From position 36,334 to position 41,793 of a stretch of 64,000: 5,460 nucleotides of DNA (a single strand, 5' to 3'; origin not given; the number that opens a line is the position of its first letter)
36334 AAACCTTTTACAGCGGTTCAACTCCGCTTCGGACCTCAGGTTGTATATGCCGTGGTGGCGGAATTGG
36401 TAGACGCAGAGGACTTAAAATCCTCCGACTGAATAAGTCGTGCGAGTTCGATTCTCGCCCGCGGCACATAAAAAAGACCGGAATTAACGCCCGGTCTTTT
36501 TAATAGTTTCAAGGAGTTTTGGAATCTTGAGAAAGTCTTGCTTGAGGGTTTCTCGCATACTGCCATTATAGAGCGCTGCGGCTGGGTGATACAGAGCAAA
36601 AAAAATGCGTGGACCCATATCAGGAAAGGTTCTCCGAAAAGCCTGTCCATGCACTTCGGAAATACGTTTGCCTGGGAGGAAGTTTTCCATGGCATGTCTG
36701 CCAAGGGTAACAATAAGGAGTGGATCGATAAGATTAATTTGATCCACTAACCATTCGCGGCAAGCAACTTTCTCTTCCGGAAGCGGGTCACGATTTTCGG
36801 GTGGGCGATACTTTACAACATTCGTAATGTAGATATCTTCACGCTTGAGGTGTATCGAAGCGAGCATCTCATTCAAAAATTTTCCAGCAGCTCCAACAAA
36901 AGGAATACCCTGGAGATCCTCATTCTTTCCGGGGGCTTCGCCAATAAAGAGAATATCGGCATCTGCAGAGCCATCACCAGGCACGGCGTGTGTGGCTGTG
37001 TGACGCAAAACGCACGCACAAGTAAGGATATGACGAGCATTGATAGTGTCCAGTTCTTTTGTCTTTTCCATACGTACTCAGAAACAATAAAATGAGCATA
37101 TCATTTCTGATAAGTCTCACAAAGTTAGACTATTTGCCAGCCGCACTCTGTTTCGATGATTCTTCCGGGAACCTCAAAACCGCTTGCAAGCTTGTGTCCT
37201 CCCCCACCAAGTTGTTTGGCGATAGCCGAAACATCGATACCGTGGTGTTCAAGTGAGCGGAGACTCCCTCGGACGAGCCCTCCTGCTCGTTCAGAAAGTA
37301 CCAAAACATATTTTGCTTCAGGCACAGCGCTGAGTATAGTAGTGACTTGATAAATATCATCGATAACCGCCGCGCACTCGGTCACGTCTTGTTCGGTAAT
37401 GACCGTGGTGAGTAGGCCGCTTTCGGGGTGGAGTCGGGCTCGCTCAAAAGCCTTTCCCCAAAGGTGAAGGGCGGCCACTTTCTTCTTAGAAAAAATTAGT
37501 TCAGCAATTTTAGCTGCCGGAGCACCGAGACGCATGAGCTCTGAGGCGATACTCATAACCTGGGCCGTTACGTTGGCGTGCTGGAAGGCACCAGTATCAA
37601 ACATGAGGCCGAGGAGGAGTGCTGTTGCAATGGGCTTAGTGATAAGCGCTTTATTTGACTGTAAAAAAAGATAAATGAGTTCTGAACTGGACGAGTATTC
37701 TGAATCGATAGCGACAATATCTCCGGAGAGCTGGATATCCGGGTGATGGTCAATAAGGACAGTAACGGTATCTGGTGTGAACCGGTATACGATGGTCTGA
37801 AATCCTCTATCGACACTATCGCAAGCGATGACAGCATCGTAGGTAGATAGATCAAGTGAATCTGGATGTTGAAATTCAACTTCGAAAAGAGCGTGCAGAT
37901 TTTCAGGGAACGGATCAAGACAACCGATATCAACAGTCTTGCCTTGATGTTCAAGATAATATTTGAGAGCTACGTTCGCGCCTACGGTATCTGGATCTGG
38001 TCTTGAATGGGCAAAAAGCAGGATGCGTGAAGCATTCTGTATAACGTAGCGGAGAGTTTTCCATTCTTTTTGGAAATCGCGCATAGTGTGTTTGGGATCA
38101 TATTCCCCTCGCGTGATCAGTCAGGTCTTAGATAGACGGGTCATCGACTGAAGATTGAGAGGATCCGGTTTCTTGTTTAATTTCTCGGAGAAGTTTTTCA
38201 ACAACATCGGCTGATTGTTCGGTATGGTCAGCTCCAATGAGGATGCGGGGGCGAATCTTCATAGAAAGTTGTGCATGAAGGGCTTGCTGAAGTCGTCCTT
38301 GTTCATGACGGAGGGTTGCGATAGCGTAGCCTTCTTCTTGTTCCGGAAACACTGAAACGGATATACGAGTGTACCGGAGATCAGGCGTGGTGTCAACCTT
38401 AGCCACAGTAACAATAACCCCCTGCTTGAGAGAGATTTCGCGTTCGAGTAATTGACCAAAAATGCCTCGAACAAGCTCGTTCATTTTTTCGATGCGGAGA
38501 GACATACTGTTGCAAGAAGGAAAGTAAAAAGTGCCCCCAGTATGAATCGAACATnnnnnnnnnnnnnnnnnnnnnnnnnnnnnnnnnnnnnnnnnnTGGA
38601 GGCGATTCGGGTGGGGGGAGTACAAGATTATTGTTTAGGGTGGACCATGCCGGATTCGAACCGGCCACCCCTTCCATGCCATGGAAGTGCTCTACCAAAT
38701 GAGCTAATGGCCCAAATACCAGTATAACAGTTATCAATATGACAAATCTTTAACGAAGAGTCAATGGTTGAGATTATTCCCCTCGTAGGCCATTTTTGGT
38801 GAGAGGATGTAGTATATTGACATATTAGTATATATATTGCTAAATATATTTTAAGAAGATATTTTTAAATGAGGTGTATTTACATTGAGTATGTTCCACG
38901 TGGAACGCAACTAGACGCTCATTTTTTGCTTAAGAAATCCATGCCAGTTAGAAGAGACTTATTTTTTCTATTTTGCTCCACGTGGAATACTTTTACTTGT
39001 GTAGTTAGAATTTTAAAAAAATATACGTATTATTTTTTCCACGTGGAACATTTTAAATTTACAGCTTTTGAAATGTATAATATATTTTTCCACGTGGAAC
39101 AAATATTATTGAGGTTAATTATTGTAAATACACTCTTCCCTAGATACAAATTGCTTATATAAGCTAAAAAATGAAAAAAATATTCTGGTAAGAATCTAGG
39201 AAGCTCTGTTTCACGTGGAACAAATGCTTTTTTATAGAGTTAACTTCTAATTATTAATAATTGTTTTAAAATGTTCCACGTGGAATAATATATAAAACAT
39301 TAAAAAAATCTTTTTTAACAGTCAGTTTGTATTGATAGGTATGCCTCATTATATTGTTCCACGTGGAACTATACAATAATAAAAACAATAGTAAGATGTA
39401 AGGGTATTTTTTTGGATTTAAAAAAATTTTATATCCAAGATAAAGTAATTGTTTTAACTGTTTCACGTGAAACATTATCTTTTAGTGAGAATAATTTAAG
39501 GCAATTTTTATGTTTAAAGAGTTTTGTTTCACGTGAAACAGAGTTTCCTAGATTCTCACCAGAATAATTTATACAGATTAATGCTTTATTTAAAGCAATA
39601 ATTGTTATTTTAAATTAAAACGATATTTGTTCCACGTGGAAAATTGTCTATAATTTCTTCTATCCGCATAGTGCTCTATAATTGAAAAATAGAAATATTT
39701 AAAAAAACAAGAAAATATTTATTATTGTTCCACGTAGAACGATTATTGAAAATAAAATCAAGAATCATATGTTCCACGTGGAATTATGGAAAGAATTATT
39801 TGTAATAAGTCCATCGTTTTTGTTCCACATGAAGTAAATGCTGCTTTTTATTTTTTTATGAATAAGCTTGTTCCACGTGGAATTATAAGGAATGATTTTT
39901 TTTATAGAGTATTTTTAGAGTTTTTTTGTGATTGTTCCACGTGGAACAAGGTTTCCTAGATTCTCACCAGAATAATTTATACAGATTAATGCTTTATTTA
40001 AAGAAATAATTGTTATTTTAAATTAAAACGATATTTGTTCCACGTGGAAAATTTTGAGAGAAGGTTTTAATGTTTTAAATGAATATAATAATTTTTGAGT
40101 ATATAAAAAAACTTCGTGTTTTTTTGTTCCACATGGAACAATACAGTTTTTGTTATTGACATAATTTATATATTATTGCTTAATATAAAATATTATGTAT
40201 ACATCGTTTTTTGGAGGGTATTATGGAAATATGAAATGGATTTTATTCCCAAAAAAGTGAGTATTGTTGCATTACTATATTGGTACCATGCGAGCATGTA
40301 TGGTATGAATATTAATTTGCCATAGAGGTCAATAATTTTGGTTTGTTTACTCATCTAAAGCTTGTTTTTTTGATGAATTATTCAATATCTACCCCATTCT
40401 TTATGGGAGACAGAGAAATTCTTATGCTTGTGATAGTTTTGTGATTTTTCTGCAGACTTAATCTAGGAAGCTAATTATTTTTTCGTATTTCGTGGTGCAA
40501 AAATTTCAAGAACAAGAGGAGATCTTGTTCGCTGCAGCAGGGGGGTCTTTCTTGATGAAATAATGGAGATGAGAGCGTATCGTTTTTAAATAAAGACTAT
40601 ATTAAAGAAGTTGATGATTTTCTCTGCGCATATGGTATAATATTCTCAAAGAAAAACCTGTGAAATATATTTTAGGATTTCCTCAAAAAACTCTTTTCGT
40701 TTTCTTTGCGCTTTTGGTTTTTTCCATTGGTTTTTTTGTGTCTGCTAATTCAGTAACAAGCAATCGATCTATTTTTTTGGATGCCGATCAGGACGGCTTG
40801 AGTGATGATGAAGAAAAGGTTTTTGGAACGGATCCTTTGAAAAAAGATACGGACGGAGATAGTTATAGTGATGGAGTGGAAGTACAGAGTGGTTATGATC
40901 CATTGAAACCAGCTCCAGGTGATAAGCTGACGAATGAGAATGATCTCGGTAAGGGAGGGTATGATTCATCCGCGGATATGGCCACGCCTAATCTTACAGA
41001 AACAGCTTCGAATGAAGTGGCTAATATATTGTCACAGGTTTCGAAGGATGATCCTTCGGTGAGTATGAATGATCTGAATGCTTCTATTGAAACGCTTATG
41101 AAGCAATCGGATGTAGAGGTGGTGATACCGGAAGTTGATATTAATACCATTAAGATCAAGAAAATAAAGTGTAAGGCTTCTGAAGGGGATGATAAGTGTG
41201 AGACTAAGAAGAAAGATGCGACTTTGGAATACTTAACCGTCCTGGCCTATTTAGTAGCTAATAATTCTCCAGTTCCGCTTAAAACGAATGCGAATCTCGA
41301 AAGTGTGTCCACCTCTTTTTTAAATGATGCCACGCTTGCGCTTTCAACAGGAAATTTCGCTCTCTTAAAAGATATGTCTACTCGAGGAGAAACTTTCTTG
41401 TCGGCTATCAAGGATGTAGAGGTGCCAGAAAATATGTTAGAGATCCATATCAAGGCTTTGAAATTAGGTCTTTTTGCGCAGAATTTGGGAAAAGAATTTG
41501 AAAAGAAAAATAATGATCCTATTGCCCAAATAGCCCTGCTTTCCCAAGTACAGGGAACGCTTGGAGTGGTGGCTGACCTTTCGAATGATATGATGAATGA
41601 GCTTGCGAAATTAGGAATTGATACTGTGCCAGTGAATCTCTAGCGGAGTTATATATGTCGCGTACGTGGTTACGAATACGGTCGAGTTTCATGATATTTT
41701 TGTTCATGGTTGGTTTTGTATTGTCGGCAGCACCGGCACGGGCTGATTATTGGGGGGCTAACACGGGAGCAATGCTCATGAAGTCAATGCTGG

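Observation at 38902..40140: Dense array of 17 parS (ParB-binding) palindromes in a 1.3-kb AT-rich non-coding island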

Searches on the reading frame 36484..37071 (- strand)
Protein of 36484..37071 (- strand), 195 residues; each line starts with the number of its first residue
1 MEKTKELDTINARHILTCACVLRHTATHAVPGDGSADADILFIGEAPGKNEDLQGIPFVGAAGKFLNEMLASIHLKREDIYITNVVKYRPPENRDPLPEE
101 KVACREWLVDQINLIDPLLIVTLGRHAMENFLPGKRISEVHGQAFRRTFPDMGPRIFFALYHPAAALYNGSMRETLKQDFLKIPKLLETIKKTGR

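Call 7: search_protein_families(library=pfam, proteins=[window:36484-37071:-])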
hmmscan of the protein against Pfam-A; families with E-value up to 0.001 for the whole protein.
window:36484-37071:- (195 aa): 1 family
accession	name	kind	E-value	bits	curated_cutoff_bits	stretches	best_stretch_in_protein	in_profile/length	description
PF03167.25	UDG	-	4.1e-36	124.6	24.3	1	31-180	1-136/141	Uracil DNA glycosylase superfamily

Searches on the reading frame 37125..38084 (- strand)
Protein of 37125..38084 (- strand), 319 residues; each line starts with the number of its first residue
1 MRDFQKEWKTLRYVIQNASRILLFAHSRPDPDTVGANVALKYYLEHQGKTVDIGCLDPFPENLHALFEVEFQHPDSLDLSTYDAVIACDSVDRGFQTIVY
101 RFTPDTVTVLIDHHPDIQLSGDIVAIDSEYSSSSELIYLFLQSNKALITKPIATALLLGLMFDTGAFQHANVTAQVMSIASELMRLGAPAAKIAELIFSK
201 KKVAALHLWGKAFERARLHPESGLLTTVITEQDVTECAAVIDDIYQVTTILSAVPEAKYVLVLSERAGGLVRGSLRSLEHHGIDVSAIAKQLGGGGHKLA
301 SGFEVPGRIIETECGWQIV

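Call 7: search_protein_families(library=pfam, proteins=[window:37125-38084:-])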
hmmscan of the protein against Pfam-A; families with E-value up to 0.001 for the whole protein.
window:37125-38084:- (319 aa): 2 families
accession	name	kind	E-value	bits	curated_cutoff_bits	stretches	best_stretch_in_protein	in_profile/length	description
PF01368.27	DHH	-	2.4e-12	47.7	28.1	1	20-159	1-124/125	DHH family, N-terminal domain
PF02272.25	DHHA1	-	4.9e-06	27.4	25.9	1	256-306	30-84/102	DHHA1 domain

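Call 15: find_related_loci(query=window:37125-38084:-, collection=genome_contigs, flank=10000)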
Query window:37125-38084:- (319 aa) in genome_contigs; peptide patterns used: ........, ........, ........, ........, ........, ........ (x = any residue, [..] = any of these).
33 stretches matched a pattern; 6 encode a relative of the query (tblastn E <= 1e-3); 6 distinct loci.
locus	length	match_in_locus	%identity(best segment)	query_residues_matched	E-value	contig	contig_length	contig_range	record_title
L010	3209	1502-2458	83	1-319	0e+0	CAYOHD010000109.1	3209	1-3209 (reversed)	MAG TPA_asm: uncultured Bdellovibrionales bacterium isolate SRP257259_co1_152 genome assembly, contig: NODE_59082_length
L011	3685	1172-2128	81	1-319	0e+0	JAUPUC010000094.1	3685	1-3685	MAG: Patescibacteria group bacterium isolate erpe_2018_sw_6hr_WHONDRS-SW48-000087_B_bin.65 scaffold_784384, whole genome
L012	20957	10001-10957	82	1-319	4e-179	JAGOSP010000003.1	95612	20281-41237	MAG: Candidatus Moraniibacteriota bacterium isolate Gw_Eff_bin_331 Gw_Eff_283_length_95612_cov_23.608452, whole genome s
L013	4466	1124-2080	81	1-319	0e+0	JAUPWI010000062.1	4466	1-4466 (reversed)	MAG: Patescibacteria group bacterium isolate erpe_2018_sw_45hr_WHONDRS-SW48-000100_B_bin.13 scaffold_974245, whole genom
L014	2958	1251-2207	80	1-319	0e+0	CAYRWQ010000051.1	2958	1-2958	MAG TPA_asm: uncultured Bdellovibrionales bacterium isolate binchicken_co128_176 genome assembly, contig: NODE_38946_len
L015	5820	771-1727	80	1-319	1e-178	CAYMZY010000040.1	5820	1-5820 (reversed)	MAG TPA_asm: uncultured Bdellovibrionales bacterium isolate SRP286056_co1_431 genome assembly, contig: NODE_19668_length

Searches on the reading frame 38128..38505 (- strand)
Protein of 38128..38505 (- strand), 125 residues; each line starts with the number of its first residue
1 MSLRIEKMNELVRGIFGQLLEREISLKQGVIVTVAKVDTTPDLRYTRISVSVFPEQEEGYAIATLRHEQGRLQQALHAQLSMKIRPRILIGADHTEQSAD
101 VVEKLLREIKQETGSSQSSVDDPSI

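Call 7: search_protein_families(library=pfam, proteins=[window:38128-38505:-])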
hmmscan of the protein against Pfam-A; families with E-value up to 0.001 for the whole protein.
window:38128-38505:- (125 aa): 1 family
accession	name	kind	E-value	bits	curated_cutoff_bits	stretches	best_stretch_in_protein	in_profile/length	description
PF02033.23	RBFA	-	1.4e-13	51.5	34.7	1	4-106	1-105/105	Ribosome-binding factor A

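Call 10: find_encoding_contigs(protein=window:38128-38505:-, flank=10000, max_places=10)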
Protein window:38128-38505:- (125 aa): 9 contigs read that carry it; 9 places shown.
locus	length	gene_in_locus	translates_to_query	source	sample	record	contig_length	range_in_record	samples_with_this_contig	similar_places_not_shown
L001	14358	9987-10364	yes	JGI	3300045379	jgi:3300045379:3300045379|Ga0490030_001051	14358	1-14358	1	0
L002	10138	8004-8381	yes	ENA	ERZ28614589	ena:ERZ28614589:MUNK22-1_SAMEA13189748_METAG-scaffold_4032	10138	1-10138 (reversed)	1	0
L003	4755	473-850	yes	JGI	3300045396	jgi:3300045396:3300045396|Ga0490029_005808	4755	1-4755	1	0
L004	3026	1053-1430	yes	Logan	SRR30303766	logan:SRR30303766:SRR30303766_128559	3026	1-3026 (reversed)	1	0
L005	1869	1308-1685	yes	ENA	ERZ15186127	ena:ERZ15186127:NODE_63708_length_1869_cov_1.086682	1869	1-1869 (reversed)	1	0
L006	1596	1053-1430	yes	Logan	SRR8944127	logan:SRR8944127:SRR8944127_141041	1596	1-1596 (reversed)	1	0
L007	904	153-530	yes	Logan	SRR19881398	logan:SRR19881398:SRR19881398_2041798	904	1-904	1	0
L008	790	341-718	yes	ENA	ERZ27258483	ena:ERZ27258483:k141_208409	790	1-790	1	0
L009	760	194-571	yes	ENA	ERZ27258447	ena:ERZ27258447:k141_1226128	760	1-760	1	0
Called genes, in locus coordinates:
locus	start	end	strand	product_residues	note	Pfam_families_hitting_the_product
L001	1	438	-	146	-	?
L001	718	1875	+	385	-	PF21710:Spt6_S1 (faint), PF00575:S1 (weak), PF23459:S1_RRP5 (faint), PF00575:S1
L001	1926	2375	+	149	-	PF00625:Guanylate_kin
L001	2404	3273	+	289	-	PF01171:ATP_bind_3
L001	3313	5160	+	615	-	PF06480:FtsH_ext, PF20720:nSTAND3 (faint), PF00004:AAA, PF07728:AAA_5 (weak), PF17862:AAA_lid_3, PF01434:Peptidase_M41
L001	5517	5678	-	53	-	-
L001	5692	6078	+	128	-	-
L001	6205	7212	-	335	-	-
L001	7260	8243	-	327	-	PF18884:TSP3_bac (faint)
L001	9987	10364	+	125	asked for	PF02033:RBFA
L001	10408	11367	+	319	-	PF01368:DHH, PF02272:DHHA1 (weak)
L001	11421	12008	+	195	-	PF03167:UDG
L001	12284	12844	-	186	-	PF06725:3D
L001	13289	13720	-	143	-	-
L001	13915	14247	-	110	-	-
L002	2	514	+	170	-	?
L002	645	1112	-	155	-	-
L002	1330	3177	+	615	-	PF06480:FtsH_ext, PF06068:TIP49 (faint), PF00004:AAA, PF07728:AAA_5 (weak), PF17862:AAA_lid_3, PF01434:Peptidase_M41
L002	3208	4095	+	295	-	-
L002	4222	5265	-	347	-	-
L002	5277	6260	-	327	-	PF18884:TSP3_bac (faint)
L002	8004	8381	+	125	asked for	PF02033:RBFA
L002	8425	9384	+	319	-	PF01368:DHH, PF02272:DHHA1 (weak)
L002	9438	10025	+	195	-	PF03167:UDG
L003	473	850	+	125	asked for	PF02033:RBFA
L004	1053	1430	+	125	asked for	PF02033:RBFA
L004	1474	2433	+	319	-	PF01368:DHH, PF02272:DHHA1 (weak)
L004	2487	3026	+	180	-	?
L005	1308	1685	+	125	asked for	PF02033:RBFA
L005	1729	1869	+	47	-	?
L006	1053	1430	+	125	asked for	PF02033:RBFA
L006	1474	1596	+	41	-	?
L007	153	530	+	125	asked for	PF02033:RBFA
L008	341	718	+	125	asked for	PF02033:RBFA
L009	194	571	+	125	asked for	PF02033:RBFA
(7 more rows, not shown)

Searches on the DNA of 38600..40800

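Call 60: search_rna_families(source=window, start=38600, end=40800, threshold=evalue, max_evalue=1)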
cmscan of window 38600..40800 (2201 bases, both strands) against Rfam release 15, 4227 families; matches with E-value up to 1: 5.
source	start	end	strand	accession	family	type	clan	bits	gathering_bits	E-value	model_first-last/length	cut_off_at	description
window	38641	38713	-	RF00005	tRNA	Gene; tRNA;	CL00001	60.4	29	4.6e-12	1-71/71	no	tRNA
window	39462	39536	+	RF03749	MIR2617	Gene; miRNA;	-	25.7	46.5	0.19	1-86/86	no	MIR2617 microRNA precursor family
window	39576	39629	+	RF03806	mir-2007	Gene; miRNA;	-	23.4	100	0.12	1-90/90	no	mir-2007 microRNA precursor family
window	39867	39950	+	RF03940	MIR9563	Gene; miRNA;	-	21.1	90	0.8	22-106/127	no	MIR9563 microRNA precursor family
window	39458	39541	+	RF04133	MIR2646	Gene; miRNA;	-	18.8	245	0.37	50-208/256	no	MIR2646 microRNA precursor family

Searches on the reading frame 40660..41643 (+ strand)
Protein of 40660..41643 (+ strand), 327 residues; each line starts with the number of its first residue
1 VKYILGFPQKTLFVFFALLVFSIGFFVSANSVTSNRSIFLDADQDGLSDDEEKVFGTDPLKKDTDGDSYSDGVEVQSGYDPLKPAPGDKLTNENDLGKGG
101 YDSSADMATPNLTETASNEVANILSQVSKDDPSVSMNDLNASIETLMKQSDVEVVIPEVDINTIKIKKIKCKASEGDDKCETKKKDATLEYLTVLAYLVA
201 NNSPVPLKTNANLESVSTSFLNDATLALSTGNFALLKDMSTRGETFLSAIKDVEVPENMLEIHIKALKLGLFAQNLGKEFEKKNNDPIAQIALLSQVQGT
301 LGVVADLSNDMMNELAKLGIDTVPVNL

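Call 7: search_protein_families(library=pfam, proteins=[window:40660-41643:+])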
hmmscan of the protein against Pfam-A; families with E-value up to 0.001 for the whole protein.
window:40660-41643:+ (327 aa): 1 family
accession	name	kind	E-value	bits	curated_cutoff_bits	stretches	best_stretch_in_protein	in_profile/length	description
PF18884.5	TSP3_bac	-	1e-10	41.7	25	2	43-61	3-21/22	Bacterial TSP3 repeat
